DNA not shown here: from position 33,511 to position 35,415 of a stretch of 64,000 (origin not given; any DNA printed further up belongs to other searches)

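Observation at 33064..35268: One-polypeptide ECF sigma factor, 7-TM membrane domain and periplasmic LTXXQ (CpxP/Spy-like) domain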

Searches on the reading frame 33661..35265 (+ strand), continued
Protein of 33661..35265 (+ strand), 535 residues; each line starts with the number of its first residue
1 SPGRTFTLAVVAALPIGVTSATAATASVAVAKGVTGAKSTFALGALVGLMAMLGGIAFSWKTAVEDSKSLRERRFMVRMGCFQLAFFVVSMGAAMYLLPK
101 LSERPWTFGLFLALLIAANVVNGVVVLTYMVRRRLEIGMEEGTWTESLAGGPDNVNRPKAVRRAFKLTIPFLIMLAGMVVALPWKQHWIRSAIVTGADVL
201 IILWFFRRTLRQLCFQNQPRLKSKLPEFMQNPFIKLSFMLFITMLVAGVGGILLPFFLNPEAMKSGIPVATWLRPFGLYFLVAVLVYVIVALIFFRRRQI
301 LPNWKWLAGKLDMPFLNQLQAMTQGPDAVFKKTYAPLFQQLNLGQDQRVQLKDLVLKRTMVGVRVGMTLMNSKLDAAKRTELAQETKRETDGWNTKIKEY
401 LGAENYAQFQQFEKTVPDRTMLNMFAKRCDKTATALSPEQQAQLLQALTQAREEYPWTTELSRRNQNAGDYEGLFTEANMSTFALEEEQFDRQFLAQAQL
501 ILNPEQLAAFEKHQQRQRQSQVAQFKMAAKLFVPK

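Call 83: find_encoding_contigs(protein=P0043, flank=5000, max_places=2)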
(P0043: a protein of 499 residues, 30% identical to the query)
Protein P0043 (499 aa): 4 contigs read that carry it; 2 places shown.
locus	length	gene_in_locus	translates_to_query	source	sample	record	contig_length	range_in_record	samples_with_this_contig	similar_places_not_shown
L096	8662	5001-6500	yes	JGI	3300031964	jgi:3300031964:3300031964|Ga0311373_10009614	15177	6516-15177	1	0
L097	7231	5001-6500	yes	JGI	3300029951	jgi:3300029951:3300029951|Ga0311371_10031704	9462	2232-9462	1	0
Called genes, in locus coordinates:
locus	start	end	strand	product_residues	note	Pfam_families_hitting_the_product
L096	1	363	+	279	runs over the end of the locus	PF00809:Pterin_bind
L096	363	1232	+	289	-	PF19293:CdaA_N, PF02457:DAC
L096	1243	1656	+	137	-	PF07949:YbbR (weak)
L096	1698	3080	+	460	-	PF02878:PGM_PMM_I, PF02879:PGM_PMM_II, PF02880:PGM_PMM_III, PF00408:PGM_PMM_IV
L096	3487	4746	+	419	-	PF00291:PALP, PF01842:ACT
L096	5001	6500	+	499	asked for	PF04542:Sigma70_r2, PF08281:Sigma70_r4_2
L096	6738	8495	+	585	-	PF00154:RecA_N (faint), PF06745:ATPase, PF23442:DUF7125 (faint), PF01695:IstB_IS21 (faint), PF05729:NACHT (faint), PF13481:AAA_25, PF03796:DnaB_C (weak), PF06745:ATPase, +5 more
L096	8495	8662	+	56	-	?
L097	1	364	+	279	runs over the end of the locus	PF00809:Pterin_bind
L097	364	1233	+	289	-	PF19293:CdaA_N, PF02457:DAC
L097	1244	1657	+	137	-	PF07949:YbbR (weak)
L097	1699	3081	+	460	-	PF02878:PGM_PMM_I, PF02879:PGM_PMM_II, PF02880:PGM_PMM_III, PF00408:PGM_PMM_IV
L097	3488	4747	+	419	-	PF00291:PALP, PF01842:ACT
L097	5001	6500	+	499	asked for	PF04542:Sigma70_r2, PF08281:Sigma70_r4_2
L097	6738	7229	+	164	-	?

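Call 84: find_encoding_contigs(protein=P0046, flank=5000, max_places=2)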
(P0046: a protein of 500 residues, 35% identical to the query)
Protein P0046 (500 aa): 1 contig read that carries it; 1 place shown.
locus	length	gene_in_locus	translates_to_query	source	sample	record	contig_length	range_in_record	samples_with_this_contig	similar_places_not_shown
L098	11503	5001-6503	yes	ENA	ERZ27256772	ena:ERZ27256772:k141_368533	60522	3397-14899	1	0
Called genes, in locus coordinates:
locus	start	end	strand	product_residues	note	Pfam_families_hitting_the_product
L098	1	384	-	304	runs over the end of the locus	PF02729:OTCace_N, PF00185:OTCace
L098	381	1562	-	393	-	PF00202:Aminotran_3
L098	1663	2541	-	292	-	PF00696:AA_kinase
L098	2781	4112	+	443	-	PF00069:Pkinase, PF07714:PK_Tyr_Ser-Thr, PF12773:DZR (weak)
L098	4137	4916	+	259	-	PF00481:PP2C, PF13672:PP2C_2, PF07228:SpoIIE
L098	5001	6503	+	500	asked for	PF04542:Sigma70_r2, PF04545:Sigma70_r4 (faint), PF08281:Sigma70_r4_2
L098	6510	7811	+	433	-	PF05193:Peptidase_M16_C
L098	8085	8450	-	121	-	-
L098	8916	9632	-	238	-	-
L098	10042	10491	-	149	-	PF02580:Tyr_Deacylase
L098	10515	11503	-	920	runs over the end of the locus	PF02837:Glyco_hydro_2_N, PF00703:Glyco_hydro_2, PF02836:Glyco_hydro_2_C, PF16353:LacZ_4 (weak)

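Call 85: find_encoding_contigs(protein=P0055, flank=5000, max_places=2)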
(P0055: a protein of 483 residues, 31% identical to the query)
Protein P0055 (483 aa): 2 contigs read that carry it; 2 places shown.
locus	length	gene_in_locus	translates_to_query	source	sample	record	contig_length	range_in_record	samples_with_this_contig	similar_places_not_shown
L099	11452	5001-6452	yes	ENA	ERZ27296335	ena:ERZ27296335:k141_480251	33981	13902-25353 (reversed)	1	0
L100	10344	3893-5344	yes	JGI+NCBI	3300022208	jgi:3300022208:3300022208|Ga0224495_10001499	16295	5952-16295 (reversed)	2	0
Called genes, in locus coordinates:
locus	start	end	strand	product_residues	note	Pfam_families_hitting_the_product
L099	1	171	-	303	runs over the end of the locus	PF02729:OTCace_N, PF00185:OTCace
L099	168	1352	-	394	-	PF00202:Aminotran_3, PF00155:Aminotran_1_2 (weak)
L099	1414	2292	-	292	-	PF00696:AA_kinase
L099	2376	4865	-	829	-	PF06439:3keto-disac_hyd, PF22848:ASD1_dom, PF06964:Alpha-L-AF_C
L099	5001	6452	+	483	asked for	PF04542:Sigma70_r2, PF04545:Sigma70_r4 (weak), PF08281:Sigma70_r4_2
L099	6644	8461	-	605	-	PF08497:Radical_SAM_N, PF11842:DUF3362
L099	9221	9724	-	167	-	-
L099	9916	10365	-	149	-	PF02580:Tyr_Deacylase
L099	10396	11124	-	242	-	PF00106:adh_short, PF02882:THF_DHG_CYH_C (weak), PF23441:SDR, PF08659:KR, PF13561:adh_short_C2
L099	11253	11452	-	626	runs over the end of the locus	PF19777:DUF6263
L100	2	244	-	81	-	PF00202:Aminotran_3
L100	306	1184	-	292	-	PF00696:AA_kinase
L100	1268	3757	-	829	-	PF06439:3keto-disac_hyd, PF22848:ASD1_dom, PF06964:Alpha-L-AF_C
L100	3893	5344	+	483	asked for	PF04542:Sigma70_r2, PF04545:Sigma70_r4 (weak), PF08281:Sigma70_r4_2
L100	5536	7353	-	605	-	PF08497:Radical_SAM_N, PF11842:DUF3362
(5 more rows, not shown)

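Call 86: find_encoding_contigs(protein=P0044, flank=5000, max_places=2)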
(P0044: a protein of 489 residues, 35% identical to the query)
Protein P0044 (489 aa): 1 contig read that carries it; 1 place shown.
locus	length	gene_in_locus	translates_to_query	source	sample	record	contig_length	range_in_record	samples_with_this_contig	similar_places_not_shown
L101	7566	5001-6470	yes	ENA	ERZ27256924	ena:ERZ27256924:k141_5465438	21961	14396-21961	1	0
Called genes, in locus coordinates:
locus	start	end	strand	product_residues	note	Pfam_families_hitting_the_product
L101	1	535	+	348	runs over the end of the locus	PF02322:Cyt_bd_oxida_II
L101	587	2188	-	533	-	PF00890:FAD_binding_2, PF02910:Succ_DH_flav_C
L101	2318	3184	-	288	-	PF02569:Pantoate_ligase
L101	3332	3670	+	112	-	PF00462:Glutaredoxin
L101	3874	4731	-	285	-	PF08123:DOT1 (weak), PF08241:Methyltransf_11 (weak), PF13649:Methyltransf_25, PF13847:Methyltransf_31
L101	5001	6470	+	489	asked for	PF04542:Sigma70_r2, PF04545:Sigma70_r4 (faint), PF08281:Sigma70_r4_2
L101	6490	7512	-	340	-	PF13387:Lnb_N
